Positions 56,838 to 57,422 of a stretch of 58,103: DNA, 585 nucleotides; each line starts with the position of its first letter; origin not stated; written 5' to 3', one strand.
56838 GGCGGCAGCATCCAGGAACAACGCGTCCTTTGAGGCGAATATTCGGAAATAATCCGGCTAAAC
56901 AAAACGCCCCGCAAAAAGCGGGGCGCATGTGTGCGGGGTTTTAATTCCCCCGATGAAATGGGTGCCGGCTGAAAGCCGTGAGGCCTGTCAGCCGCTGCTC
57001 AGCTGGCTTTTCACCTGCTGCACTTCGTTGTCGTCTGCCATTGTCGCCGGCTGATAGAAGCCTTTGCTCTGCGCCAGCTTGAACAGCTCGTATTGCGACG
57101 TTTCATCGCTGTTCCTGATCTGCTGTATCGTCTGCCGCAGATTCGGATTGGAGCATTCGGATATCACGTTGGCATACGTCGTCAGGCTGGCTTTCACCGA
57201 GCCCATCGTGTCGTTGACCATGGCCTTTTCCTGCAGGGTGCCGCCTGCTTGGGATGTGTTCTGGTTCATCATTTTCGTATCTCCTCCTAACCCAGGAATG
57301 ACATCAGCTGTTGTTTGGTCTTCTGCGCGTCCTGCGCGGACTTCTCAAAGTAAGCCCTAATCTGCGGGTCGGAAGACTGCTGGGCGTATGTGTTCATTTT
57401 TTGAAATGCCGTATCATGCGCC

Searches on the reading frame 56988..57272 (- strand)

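Call 78: search_protein_families(library=pfam, proteins=[window:56988-57272:-], max_evalue=0.01)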
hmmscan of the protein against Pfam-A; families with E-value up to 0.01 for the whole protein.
window:56988-57272:- (94 aa): 1 family
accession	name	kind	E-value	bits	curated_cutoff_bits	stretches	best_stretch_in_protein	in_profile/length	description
PF07875.18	Coat_F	-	1.3e-22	80.3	25.7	1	14-75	1-62/63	Coat F domain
